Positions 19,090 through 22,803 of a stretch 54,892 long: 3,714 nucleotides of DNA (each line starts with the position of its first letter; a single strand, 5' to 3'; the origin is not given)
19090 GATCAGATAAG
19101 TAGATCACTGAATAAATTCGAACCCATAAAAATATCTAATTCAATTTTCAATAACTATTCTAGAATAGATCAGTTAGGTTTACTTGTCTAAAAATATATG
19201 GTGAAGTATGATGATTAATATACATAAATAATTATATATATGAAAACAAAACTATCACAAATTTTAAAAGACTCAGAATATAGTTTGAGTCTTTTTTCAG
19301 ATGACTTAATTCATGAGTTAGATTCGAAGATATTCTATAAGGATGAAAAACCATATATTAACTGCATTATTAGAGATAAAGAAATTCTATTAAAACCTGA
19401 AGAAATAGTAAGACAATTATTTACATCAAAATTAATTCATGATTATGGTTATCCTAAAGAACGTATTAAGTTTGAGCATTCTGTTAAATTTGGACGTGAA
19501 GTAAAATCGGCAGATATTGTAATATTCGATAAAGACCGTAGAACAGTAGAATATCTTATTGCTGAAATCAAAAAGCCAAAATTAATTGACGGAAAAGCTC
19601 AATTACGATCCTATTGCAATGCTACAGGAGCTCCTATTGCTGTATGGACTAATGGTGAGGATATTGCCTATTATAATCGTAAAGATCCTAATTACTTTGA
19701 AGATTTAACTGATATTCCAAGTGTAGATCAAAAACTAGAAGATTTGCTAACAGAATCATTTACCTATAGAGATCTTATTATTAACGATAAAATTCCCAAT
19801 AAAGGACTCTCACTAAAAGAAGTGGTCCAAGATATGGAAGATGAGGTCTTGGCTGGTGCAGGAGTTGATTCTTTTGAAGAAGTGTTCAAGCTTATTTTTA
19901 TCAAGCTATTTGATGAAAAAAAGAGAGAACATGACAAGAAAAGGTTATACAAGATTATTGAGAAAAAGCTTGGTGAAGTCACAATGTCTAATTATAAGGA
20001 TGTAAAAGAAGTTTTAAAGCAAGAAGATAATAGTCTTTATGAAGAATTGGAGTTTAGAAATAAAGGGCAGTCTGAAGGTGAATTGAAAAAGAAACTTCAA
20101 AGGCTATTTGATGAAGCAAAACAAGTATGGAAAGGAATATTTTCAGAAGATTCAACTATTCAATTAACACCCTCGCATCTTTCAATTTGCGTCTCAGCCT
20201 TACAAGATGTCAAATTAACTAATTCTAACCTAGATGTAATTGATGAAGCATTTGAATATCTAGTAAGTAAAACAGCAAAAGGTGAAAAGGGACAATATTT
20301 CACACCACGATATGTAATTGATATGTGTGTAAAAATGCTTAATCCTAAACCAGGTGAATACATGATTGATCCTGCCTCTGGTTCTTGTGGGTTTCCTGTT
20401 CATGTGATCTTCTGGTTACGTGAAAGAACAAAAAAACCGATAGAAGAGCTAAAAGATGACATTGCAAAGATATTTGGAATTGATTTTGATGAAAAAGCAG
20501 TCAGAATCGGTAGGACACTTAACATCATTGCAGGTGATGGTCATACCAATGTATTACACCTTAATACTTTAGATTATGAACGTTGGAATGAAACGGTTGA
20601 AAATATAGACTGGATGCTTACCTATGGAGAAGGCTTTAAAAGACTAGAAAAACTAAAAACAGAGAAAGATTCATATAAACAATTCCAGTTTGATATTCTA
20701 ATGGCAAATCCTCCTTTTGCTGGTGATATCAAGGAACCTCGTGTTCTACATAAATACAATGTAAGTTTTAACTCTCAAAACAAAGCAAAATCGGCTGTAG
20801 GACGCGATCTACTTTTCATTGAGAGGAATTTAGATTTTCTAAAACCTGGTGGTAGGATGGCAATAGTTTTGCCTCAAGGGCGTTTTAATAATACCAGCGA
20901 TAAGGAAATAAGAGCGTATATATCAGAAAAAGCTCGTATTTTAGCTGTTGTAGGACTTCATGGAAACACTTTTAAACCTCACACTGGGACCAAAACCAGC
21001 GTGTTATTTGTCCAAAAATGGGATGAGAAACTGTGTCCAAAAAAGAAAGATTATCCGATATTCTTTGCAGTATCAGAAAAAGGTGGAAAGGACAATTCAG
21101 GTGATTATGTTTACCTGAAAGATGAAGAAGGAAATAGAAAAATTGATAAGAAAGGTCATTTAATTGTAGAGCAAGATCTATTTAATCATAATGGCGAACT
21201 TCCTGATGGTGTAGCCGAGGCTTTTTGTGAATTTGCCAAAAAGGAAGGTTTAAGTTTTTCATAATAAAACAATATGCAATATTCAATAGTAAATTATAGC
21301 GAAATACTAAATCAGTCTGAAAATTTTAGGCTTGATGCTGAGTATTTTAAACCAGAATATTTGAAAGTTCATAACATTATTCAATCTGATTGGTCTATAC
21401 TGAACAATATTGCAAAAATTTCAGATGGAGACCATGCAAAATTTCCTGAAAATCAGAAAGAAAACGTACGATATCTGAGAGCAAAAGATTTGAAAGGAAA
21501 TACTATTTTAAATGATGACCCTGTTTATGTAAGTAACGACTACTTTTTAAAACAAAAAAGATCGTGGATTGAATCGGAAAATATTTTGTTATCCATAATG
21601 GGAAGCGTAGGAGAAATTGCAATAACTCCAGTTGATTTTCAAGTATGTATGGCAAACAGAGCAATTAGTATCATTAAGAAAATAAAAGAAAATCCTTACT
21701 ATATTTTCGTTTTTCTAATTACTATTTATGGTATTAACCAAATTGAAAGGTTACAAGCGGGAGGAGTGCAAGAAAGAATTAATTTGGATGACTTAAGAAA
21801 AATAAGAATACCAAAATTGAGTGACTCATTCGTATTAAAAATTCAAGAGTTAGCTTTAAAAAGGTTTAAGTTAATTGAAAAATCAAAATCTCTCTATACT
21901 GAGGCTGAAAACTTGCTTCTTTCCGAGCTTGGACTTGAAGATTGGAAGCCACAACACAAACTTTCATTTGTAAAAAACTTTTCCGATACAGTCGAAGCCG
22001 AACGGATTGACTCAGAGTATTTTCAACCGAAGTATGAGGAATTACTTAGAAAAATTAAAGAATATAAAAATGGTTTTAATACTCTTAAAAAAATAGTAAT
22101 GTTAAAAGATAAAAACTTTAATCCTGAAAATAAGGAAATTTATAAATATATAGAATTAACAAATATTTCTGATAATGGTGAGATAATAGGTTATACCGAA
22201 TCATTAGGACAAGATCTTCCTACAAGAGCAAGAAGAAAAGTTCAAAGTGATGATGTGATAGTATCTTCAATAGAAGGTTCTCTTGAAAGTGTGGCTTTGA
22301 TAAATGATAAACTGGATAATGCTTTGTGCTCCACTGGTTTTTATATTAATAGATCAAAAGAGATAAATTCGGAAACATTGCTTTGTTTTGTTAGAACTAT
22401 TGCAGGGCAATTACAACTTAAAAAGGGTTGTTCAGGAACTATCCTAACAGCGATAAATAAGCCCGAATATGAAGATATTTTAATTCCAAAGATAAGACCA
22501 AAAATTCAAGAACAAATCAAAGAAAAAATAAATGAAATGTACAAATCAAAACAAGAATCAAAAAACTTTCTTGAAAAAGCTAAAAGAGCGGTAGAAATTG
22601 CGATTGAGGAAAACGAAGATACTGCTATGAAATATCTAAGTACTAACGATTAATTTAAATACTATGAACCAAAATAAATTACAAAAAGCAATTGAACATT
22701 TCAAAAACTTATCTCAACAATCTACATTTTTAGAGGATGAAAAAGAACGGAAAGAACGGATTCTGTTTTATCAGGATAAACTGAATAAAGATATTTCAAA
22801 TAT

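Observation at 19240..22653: RM module without HsdR: nuclease-fold-fused gamma N6A methylase plus two-TRD S subunit (BcgI-like Type IIB, or a new Type I derivative)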

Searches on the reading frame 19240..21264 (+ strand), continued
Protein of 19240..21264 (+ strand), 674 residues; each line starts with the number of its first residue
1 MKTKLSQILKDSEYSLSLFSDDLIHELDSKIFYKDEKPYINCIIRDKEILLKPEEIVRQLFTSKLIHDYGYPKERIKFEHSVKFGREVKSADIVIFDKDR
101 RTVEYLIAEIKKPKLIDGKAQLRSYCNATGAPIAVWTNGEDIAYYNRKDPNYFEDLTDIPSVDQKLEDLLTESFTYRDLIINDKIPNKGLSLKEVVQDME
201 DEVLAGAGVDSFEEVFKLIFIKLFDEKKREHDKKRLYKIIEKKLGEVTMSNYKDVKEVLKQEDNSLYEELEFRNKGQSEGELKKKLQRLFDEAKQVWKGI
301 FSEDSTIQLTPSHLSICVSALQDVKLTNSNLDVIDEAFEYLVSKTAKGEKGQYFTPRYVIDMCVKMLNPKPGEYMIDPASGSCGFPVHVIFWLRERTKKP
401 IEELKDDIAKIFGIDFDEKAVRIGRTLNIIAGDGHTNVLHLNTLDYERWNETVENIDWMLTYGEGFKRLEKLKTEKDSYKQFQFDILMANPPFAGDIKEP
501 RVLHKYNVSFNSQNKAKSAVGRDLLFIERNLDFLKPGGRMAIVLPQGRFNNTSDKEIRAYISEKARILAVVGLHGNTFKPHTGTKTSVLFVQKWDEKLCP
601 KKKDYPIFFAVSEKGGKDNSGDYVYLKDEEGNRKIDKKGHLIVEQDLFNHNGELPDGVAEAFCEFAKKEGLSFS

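Call 76: get_annotated_region(hit=H2, flank=7000)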
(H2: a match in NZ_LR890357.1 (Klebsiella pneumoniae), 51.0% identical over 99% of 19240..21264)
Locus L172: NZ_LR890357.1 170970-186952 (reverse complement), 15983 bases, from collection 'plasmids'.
description: Klebsiella pneumoniae strain INF231 isolate INF231 plasmid 2, complete sequence
organism: Klebsiella pneumoniae (NCBI taxid 573)
taxonomy: Bacteria; Pseudomonadota; Gammaproteobacteria; Enterobacterales; Enterobacteriaceae; Klebsiella; Klebsiella pneumoniae
host: -; source: Homo sapiens,urine; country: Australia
typing (MOB-suite, as given by PLSDB): conjugative; replicon IncFIB,IncFII; relaxase MOBF,MOBF; mating-pair formation MPF_F
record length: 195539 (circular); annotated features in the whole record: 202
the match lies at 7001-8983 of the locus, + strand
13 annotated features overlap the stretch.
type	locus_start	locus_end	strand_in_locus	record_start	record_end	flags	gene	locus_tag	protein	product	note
CDS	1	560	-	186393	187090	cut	-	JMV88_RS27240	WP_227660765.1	IS1 family transposase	-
CDS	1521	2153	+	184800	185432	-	-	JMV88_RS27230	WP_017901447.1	ParA family protein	-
CDS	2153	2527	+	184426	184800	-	-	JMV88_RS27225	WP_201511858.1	hypothetical protein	-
CDS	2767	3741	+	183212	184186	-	parM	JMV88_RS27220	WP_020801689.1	plasmid segregation protein ParM domain-containing protein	-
CDS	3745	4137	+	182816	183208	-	-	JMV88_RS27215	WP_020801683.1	plasmid partitioning/stability family protein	-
CDS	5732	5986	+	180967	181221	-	-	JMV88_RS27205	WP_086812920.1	type I toxin-antitoxin system ptaRNA1 family toxin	-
CDS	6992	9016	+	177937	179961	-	-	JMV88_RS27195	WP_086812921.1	N-6 DNA methylase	GO:0006306 - DNA methylation [Evidence IEA]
CDS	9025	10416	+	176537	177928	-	-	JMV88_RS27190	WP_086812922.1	restriction endonuclease subunit S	-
CDS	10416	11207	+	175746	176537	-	-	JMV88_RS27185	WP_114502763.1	hypothetical protein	-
CDS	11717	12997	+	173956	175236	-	-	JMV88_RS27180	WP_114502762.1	DUF262 domain-containing protein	-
CDS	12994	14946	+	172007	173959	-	-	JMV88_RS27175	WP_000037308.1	DUF262 domain-containing protein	-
CDS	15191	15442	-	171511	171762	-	-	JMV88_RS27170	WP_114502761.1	type II toxin-antitoxin system Phd/YefM family antitoxin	-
CDS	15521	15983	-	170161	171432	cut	-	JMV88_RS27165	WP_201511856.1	Y-family DNA polymerase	-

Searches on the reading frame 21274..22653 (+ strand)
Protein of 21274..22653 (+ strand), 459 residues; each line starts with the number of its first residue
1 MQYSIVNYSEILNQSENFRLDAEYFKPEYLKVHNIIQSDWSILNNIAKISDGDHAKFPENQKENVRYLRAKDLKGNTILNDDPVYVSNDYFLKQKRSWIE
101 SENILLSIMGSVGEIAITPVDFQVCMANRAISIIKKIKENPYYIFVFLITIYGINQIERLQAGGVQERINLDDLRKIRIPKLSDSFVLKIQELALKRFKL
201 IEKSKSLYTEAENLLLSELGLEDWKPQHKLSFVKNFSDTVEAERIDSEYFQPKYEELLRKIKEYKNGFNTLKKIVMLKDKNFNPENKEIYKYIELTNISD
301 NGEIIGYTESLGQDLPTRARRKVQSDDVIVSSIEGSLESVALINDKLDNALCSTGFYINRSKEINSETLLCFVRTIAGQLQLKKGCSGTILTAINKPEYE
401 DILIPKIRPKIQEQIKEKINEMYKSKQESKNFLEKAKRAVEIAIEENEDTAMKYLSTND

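Call 3: search_protein_families(library=pfam, proteins=[window:21274-22653:+], max_evalue=0.01)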
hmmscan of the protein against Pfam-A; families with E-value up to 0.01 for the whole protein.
window:21274-22653:+ (459 aa): 1 family
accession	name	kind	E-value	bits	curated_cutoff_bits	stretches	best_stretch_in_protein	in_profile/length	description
PF01420.25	Methylase_S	-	9e-10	39.5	22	1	45-180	11-135/168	Type I restriction modification DNA specificity domain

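Call 4: search_protein_families(library=ncbifam, proteins=[window:21274-22653:+], max_evalue=0.01)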
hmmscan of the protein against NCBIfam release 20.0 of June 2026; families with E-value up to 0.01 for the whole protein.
window:21274-22653:+ (459 aa): 2 families
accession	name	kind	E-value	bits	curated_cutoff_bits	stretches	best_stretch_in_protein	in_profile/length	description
NF047740.1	antiphage_MADS5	equivalog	2.5e-37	128.8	400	1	1-445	1-461/461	methylation-associated defense system restriction endonuclease subunit S MAD5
NF007278.0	PRK09737.1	equivalog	9.4e-07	27.9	662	1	60-180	36-157/461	type I restriction-modification system specificity subunit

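Call 5: search_protein_families(library=padloc, proteins=[window:21274-22653:+], max_evalue=0.01)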
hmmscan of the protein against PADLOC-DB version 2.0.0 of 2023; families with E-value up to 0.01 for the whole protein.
window:21274-22653:+ (459 aa): 50 families (the best 25 are shown)
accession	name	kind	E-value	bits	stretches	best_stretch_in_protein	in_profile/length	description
PDLC03095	Specificity_I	-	6.5e-30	102.3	2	14-212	252-453/473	Type I specificity subunit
PDLC03181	Specificity_I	-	3.1e-26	90.1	2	208-457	201-448/454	Type I specificity subunit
PDLC03179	Specificity_I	-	1.2e-24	85.2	2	39-186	395-547/589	Type I specificity subunit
PDLC03120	Specificity_I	-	3.5e-22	77.2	1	13-445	17-451/515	Type I specificity subunit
PDLC03068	Specificity_I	-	5.5e-22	76.5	2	39-180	3-148/403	Type I specificity subunit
PDLC03197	Specificity_I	-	9.8e-22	75.4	1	19-456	19-453/459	Type I specificity subunit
PDLC04137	mad5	-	5.7e-21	73.1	1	43-441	8-387/392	mads_5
PDLC03168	Specificity_I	-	1.3e-20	72.4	2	43-182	10-150/459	Type I specificity subunit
PDLC03108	Specificity_I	-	1.8e-20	71.7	2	37-207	241-415/452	Type I specificity subunit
PDLC03169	Specificity_I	-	2.9e-20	71.1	2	39-180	222-368/461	Type I specificity subunit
PDLC03072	Specificity_I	-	2.6e-19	67.6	2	263-441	241-419/448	Type I specificity subunit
PDLC03089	Specificity_I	-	9.4e-19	65.8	2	50-181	18-152/446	Type I specificity subunit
PDLC03155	Specificity_I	-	1.4e-18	65.1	1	17-275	14-280/520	Type I specificity subunit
PDLC03079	Specificity_I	-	1.4e-17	62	1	40-436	32-427/470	Type I specificity subunit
PDLC03105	Specificity_I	-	4.6e-17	60.6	2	58-180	261-384/448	Type I specificity subunit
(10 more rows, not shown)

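Call 9: search_protein_families(library=phrogs, proteins=[window:21274-22653:+], max_evalue=0.01)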
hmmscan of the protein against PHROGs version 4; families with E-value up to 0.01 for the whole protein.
window:21274-22653:+ (459 aa): 2 families
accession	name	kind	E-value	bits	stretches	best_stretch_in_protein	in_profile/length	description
phrog_2668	-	unknown function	1.1e-14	54.9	2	36-182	221-378/554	-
phrog_30386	-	unknown function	6.1e-08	33.6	1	43-179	9-151/182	-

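Call 63: search_solved_structures(query=window:21274-22653:+, max_evalue=0.01, show_alignments=0)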
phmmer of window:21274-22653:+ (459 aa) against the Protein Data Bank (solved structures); distinct sequences matched with E-value up to 0.01: 2.
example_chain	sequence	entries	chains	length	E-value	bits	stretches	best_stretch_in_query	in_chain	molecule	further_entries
5ybb_D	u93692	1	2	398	1e-13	54.3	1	279-444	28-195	Restriction endonuclease S subunits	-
3okg_A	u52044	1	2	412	1.2e-13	54.1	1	279-444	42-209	Restriction endonuclease S subunits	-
